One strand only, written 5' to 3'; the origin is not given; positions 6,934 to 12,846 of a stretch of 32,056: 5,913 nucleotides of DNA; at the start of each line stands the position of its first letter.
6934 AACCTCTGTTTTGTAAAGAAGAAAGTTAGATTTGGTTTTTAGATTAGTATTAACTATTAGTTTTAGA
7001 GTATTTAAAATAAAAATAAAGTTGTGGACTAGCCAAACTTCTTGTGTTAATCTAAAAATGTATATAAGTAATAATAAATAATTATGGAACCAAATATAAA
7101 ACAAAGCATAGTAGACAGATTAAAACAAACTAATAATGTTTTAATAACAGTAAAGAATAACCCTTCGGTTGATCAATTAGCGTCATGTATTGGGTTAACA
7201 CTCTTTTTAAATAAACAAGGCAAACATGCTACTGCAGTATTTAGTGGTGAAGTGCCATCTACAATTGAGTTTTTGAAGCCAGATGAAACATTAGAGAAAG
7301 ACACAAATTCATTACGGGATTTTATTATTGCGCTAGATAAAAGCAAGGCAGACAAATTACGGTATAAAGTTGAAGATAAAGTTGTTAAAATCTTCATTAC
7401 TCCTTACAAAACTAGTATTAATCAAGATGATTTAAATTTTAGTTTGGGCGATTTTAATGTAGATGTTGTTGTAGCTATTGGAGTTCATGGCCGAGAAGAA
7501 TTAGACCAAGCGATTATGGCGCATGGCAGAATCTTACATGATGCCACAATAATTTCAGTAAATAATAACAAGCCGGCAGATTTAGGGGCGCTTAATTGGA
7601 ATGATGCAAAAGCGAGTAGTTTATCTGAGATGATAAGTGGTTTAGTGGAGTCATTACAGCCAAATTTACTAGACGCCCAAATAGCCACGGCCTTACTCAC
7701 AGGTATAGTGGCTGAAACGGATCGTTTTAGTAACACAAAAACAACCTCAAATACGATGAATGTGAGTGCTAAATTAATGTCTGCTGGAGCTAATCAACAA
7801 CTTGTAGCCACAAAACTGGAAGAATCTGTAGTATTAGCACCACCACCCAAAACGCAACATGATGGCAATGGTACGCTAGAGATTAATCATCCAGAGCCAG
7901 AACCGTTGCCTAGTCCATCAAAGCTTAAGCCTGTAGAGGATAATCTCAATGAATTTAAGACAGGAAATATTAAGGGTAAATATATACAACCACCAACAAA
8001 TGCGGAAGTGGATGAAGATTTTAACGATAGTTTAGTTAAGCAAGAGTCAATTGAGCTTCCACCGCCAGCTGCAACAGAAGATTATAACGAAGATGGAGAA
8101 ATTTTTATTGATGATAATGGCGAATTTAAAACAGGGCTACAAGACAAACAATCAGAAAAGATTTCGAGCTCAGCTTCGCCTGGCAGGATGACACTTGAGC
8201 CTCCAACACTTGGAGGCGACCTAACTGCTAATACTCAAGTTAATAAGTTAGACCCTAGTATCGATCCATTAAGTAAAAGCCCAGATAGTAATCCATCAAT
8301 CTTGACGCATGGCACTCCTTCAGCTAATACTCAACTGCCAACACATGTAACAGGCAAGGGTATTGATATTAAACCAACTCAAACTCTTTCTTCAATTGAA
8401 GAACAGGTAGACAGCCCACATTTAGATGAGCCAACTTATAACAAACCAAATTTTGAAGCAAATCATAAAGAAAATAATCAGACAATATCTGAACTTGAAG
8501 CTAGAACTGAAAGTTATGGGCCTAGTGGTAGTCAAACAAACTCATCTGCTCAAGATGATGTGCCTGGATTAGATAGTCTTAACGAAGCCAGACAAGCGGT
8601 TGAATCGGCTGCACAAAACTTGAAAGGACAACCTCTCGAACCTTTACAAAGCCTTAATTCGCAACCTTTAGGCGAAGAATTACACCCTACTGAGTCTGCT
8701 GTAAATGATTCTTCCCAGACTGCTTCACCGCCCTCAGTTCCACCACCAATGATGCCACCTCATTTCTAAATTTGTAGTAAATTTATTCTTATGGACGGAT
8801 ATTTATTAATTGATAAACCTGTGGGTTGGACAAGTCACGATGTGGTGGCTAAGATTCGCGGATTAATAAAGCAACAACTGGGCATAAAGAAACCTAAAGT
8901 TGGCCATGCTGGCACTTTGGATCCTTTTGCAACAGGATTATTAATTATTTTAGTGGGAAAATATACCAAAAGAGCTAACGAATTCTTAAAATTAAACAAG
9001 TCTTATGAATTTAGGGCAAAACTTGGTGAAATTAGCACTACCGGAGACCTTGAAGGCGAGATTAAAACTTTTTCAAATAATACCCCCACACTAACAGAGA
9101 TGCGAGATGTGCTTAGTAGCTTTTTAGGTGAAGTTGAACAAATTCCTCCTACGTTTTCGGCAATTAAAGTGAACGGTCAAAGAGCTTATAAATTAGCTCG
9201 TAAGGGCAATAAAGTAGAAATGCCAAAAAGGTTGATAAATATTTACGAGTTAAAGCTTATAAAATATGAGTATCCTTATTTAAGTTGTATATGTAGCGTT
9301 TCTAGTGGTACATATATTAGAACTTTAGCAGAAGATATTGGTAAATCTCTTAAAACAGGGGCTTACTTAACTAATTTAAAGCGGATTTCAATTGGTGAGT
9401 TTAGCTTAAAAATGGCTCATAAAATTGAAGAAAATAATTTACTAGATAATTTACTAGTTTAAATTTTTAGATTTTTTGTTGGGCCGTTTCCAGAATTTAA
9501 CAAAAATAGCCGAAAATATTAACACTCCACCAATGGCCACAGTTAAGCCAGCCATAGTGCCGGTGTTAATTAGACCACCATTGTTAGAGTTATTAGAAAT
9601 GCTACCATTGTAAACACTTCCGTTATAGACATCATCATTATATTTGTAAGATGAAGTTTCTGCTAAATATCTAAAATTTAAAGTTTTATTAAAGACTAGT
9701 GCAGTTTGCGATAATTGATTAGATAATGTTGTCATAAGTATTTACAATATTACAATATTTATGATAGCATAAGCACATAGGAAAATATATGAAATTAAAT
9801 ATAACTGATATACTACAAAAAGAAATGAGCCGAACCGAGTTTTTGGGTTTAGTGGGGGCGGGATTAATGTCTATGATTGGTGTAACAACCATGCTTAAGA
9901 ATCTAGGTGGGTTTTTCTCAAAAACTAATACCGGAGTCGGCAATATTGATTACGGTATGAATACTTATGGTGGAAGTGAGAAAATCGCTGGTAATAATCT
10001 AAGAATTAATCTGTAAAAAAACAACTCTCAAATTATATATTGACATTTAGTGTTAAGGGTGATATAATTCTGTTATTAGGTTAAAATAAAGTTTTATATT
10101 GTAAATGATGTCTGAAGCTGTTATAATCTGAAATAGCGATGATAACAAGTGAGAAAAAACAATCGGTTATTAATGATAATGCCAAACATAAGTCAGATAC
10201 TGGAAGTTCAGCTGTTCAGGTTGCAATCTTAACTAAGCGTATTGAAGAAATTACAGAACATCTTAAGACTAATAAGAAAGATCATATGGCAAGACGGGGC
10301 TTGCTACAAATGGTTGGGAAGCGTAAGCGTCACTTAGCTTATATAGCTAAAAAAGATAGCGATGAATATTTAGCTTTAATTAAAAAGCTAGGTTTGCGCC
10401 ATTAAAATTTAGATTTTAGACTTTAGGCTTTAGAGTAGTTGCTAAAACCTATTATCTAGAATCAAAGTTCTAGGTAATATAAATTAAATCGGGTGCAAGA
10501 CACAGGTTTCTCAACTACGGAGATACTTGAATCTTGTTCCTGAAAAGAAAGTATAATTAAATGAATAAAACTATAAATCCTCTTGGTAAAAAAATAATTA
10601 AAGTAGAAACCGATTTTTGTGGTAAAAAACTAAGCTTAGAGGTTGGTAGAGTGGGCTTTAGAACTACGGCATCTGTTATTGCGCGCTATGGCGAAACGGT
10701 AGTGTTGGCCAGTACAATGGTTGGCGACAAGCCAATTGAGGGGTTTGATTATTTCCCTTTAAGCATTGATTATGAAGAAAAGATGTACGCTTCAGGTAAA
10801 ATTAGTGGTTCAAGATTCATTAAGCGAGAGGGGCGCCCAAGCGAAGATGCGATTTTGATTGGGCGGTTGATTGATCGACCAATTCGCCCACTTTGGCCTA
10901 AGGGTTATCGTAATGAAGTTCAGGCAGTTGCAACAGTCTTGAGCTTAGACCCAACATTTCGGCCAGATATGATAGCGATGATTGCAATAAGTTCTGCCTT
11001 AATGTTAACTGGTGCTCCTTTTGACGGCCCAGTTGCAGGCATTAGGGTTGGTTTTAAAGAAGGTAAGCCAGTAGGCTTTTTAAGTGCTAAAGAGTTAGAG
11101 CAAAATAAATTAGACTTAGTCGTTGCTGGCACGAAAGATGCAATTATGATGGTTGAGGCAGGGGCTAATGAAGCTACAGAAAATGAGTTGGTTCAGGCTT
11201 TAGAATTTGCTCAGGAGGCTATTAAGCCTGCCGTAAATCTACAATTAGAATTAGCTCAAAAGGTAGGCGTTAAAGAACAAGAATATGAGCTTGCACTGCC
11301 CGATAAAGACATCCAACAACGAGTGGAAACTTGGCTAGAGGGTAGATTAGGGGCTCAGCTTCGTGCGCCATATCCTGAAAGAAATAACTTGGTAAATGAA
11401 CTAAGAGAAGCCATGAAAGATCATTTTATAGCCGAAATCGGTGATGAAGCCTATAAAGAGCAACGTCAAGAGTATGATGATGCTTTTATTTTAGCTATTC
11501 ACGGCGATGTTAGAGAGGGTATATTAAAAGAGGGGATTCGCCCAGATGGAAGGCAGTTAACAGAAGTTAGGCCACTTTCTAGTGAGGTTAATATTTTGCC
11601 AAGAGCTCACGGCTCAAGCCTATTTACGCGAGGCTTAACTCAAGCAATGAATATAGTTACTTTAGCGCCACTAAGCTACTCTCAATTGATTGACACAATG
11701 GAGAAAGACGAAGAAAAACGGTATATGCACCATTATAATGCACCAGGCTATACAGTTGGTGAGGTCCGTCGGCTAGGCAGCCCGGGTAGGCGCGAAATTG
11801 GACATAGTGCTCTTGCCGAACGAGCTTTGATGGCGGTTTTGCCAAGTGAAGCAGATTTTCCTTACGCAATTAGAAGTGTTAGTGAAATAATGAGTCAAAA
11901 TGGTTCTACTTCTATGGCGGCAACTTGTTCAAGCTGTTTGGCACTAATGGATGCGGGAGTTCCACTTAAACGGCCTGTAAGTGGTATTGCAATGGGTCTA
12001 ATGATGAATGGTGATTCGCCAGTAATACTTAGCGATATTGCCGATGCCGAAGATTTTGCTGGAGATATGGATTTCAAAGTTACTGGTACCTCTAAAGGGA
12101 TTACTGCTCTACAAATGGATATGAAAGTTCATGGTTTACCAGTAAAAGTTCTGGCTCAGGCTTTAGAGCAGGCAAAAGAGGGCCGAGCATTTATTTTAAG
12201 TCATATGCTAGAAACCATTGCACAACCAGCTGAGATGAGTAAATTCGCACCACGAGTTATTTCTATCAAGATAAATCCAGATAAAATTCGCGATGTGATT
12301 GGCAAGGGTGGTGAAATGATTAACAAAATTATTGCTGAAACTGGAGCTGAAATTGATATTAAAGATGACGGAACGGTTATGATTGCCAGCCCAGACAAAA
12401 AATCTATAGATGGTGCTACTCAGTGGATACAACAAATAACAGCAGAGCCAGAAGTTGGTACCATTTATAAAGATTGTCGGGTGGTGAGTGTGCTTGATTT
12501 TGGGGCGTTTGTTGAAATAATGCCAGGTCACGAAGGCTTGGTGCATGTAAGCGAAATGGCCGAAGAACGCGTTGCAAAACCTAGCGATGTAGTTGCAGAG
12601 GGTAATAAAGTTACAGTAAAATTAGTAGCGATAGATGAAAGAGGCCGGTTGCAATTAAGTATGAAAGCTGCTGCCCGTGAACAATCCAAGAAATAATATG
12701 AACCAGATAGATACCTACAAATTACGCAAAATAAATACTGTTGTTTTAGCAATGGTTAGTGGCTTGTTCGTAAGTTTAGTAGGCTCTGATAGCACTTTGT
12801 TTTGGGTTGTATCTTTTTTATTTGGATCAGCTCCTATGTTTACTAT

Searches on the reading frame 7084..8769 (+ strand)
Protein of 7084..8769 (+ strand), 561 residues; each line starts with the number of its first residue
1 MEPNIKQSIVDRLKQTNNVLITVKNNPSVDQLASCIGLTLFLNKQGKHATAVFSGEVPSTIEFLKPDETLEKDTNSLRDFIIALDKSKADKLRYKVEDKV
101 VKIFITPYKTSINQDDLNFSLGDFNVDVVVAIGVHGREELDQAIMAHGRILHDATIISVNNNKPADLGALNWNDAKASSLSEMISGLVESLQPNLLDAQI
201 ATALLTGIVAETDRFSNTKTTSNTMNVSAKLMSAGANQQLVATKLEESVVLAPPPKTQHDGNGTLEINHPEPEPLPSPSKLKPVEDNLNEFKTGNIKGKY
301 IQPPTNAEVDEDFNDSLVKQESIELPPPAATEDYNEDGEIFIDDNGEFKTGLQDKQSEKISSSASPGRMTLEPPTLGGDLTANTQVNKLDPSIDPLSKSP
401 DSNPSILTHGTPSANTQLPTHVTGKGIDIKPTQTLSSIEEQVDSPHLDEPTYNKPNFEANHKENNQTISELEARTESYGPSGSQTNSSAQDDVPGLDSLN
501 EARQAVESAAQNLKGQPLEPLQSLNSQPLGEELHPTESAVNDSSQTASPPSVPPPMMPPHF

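Call 8: search_protein_families(library=pfam, proteins=[window:7084-8769:+], max_evalue=0.001)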
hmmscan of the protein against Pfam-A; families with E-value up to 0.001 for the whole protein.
window:7084-8769:+ (561 aa): 1 family
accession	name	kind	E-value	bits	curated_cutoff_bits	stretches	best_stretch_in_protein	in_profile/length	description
PF01368.27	DHH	-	0.00016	22.3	28.1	1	18-208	1-125/125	DHH family, N-terminal domain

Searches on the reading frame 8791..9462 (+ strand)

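Call 8: search_protein_families(library=pfam, proteins=[window:8791-9462:+], max_evalue=0.001)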
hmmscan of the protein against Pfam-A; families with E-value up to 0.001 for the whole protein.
window:8791-9462:+ (223 aa): 2 families
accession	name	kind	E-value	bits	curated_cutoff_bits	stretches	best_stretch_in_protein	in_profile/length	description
PF01509.24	TruB_N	-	5.8e-49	166.7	27.3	1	30-176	4-149/149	TruB family pseudouridylate synthase (N terminal domain)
PF16198.10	TruB_C_2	-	4.4e-07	30.4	29.3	1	177-214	1-38/66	tRNA pseudouridylate synthase B C-terminal domain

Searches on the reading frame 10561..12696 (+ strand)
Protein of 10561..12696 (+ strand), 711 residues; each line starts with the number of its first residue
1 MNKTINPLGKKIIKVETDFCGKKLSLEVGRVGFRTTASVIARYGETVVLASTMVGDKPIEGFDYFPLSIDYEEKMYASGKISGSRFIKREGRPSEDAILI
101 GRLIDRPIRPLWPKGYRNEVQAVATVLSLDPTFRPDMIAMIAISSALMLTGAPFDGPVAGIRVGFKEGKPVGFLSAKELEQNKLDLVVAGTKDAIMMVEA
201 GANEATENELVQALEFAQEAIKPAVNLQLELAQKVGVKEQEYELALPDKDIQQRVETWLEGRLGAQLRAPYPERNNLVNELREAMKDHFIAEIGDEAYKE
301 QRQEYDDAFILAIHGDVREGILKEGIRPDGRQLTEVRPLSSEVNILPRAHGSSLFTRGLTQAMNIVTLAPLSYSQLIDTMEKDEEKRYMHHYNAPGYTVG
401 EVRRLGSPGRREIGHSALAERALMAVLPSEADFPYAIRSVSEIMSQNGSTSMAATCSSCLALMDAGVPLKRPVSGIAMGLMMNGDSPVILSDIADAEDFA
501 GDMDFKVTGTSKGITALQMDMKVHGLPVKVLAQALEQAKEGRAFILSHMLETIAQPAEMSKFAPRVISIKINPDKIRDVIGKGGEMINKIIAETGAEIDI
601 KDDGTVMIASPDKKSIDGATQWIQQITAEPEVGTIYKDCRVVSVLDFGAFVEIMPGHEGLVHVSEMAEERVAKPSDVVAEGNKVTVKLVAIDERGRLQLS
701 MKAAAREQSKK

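Call 8: search_protein_families(library=pfam, proteins=[window:10561-12696:+], max_evalue=0.001)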
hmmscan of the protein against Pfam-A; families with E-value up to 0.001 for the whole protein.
window:10561-12696:+ (711 aa): 5 families
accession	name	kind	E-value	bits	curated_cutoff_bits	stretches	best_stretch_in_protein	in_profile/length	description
PF01138.27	RNase_PH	-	7.9e-48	162.6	25.5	2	335-468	1-130/130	3' exoribonuclease family, domain 1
PF03725.20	RNase_PH_C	-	1e-18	67.4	20.8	2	156-220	1-67/67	3' exoribonuclease family, domain 2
PF00575.29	S1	-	3.5e-14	53.4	22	1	630-702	2-74/74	S1 RNA binding domain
PF00013.35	KH_1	-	9e-11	41.8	21.5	1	567-625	2-66/66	KH domain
PF03726.19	PNPase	-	8.1e-05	23.5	24.6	1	272-332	24-81/81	Polyribonucleotide nucleotidyltransferase, RNA binding domain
